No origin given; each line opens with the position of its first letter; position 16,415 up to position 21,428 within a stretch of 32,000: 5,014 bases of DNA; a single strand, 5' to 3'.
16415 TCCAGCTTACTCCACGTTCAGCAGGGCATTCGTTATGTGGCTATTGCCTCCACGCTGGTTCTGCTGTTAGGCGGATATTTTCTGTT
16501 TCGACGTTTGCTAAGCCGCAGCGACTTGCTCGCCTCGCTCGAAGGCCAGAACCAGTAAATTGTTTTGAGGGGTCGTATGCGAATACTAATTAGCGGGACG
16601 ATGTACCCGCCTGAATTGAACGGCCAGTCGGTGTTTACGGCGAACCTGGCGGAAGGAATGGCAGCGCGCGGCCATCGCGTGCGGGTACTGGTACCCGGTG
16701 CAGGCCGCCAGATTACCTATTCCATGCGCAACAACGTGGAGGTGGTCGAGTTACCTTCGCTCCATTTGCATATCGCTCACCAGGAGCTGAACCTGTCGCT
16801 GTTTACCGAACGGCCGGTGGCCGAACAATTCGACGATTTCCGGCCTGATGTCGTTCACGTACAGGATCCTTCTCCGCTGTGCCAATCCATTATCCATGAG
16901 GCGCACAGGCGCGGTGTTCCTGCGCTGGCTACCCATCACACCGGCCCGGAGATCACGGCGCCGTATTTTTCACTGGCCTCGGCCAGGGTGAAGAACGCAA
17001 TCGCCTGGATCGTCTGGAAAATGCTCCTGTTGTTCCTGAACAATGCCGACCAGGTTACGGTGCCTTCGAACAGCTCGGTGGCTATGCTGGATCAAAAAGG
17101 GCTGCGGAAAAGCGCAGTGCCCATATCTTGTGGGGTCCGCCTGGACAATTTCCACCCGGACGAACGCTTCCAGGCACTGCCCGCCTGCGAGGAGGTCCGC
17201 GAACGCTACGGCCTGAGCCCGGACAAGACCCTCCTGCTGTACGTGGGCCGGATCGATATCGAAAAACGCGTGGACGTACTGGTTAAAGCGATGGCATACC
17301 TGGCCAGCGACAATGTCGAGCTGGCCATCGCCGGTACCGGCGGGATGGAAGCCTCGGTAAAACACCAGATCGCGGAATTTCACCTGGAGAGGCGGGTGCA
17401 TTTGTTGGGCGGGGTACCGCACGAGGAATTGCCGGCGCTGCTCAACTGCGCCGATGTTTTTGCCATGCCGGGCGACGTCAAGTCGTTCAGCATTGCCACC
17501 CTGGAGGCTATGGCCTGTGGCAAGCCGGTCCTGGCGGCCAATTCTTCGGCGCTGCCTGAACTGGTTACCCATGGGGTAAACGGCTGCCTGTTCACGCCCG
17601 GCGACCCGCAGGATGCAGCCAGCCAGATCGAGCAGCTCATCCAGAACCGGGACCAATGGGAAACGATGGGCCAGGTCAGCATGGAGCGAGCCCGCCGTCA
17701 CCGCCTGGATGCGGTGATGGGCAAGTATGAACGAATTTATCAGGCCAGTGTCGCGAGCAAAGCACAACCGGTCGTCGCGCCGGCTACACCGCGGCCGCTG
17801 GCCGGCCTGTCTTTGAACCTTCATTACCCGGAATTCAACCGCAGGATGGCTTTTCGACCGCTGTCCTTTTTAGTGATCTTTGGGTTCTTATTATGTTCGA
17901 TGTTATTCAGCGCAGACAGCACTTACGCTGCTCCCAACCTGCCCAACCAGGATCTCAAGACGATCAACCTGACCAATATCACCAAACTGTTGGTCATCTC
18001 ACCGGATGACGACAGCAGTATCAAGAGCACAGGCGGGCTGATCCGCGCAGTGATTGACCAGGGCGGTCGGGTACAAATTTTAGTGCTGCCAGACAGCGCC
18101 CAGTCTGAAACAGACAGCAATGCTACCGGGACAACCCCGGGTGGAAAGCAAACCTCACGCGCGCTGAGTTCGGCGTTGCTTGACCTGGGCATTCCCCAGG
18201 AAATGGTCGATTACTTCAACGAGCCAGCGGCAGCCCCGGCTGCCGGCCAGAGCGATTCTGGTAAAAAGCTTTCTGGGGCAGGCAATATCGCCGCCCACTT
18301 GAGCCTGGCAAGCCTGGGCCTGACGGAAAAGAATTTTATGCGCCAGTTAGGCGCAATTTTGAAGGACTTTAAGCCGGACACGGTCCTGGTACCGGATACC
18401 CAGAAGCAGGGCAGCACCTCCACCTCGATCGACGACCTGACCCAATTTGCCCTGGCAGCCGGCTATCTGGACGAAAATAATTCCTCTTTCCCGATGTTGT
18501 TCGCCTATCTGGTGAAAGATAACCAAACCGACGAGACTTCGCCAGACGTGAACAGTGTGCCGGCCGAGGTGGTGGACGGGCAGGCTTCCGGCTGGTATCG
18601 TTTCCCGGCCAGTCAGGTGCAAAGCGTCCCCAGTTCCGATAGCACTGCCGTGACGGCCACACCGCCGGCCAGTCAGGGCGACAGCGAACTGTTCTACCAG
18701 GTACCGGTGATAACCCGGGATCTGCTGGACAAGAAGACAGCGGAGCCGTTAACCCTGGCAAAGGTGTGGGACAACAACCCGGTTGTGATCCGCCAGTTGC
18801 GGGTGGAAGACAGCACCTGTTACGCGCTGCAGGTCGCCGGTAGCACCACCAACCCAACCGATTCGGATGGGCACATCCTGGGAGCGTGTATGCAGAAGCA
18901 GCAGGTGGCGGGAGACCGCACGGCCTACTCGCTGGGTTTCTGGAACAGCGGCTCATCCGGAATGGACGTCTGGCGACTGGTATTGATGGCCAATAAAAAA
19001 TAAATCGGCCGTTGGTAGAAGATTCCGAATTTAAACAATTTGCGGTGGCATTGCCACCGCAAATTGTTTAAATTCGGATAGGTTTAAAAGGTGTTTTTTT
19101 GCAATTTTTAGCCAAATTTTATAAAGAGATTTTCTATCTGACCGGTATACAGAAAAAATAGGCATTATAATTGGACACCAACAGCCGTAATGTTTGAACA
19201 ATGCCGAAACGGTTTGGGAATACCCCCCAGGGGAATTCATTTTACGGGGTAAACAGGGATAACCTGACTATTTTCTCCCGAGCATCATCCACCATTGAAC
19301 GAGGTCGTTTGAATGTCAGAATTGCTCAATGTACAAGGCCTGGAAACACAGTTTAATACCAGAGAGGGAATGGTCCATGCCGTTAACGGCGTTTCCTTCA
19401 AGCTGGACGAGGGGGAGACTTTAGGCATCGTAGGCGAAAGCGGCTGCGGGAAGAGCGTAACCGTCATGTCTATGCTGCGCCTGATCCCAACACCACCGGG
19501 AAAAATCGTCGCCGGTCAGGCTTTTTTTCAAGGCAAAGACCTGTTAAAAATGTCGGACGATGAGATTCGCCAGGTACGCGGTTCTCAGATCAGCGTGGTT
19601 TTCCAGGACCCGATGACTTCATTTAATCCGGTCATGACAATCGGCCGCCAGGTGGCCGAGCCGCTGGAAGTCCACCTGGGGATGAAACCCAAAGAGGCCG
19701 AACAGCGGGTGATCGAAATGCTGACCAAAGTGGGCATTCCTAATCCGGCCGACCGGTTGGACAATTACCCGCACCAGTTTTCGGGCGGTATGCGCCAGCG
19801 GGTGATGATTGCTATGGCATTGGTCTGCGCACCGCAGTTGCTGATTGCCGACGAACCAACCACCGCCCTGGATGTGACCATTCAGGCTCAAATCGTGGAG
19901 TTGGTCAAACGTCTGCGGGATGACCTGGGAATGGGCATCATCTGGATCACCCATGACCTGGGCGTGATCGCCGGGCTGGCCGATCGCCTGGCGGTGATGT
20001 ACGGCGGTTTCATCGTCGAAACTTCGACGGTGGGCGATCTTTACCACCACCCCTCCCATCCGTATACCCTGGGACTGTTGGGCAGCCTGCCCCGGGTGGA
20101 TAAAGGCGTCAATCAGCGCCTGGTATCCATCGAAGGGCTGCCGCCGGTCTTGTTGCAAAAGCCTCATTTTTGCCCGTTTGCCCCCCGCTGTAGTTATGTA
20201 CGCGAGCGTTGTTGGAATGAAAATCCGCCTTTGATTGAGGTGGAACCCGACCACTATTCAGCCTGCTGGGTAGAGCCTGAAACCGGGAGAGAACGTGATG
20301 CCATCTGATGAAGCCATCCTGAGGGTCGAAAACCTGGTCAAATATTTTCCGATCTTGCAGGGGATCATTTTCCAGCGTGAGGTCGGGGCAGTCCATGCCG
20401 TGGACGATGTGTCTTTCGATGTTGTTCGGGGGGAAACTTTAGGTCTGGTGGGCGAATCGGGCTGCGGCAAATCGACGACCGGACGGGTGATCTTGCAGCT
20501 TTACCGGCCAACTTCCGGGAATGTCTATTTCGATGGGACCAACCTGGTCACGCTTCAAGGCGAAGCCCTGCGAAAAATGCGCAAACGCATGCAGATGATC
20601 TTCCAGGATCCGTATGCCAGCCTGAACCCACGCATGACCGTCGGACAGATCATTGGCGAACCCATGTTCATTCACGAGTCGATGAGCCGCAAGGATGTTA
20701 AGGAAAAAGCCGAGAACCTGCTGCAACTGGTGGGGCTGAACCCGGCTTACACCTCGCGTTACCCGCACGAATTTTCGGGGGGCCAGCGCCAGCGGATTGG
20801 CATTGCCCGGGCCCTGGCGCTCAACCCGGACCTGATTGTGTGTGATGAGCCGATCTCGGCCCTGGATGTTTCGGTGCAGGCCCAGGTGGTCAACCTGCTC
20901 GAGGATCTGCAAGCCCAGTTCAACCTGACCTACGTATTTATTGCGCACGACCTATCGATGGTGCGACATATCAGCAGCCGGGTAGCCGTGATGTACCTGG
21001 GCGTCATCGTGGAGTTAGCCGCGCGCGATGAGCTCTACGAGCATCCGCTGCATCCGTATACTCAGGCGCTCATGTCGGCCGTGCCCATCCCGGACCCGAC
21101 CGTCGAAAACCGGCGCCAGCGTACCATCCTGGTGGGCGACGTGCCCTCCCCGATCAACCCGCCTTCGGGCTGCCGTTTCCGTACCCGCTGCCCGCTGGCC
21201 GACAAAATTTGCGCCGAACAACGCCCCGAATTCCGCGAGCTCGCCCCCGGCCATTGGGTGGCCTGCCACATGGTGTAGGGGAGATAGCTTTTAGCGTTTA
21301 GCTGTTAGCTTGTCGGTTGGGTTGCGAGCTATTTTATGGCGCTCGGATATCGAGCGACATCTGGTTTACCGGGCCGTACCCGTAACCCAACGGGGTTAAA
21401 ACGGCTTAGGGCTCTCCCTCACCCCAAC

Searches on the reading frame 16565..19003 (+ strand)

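Call 59: search_protein_families(library=pfam, proteins=[window:16565-19003:+], max_evalue=0.0001)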
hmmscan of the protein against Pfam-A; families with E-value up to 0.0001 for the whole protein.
window:16565-19003:+ (812 aa): 7 families
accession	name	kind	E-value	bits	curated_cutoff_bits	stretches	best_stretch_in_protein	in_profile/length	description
PF00534.26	Glycos_transf_1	-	2.3e-40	138.4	26.4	1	209-369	3-166/172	Glycosyl transferases group 1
PF13692.12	Glyco_trans_1_4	-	1.6e-34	119.7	27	1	223-361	3-142/142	Glycosyl transferases group 1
PF13439.12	Glyco_transf_4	-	3.6e-24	86.1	28.5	1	19-194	2-169/170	Glycosyltransferase Family 4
PF13579.12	Glyco_trans_4_4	-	1.1e-17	65.3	29.7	1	19-183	1-150/158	Glycosyl transferase 4-like domain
PF20706.3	GT4-conflict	-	3.2e-11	43.3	26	1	219-338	195-324/385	Family 4 Glycosyltransferase in conflict systems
PF13524.12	Glyco_trans_1_2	-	1.9e-08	34.8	25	1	251-380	15-134/144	Glycosyl transferase-like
PF13477.12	Glyco_trans_4_2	-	6.8e-07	30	23.4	1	19-121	7-102/139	Glycosyl transferase 4-like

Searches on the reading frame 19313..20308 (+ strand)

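Call 59: search_protein_families(library=pfam, proteins=[window:19313-20308:+], max_evalue=0.0001)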
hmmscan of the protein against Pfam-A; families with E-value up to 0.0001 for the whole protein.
window:19313-20308:+ (331 aa): 3 families
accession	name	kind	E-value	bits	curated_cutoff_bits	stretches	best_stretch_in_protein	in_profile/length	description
PF00005.33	ABC_tran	-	1.3e-31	110.5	25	1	25-184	2-137/137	ABC transporter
PF08352.17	oligo_HPY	-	5.1e-15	56.1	27.1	1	235-300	1-65/65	Oligopeptide/dipeptide transporter, C-terminal region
PF13304.12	AAA_21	-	4.9e-05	24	27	0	152-219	234-303/304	AAA domain, putative AbiEii toxin, Type IV TA system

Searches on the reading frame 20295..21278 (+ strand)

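Call 59: search_protein_families(library=pfam, proteins=[window:20295-21278:+], max_evalue=0.0001)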
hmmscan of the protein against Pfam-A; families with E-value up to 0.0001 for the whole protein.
window:20295-21278:+ (327 aa): 2 families
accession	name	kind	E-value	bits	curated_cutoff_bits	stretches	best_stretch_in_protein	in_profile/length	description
PF00005.33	ABC_tran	-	3e-34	119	25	1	37-187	2-136/137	ABC transporter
PF08352.17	oligo_HPY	-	6.5e-19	68.5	27.1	1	239-306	1-65/65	Oligopeptide/dipeptide transporter, C-terminal region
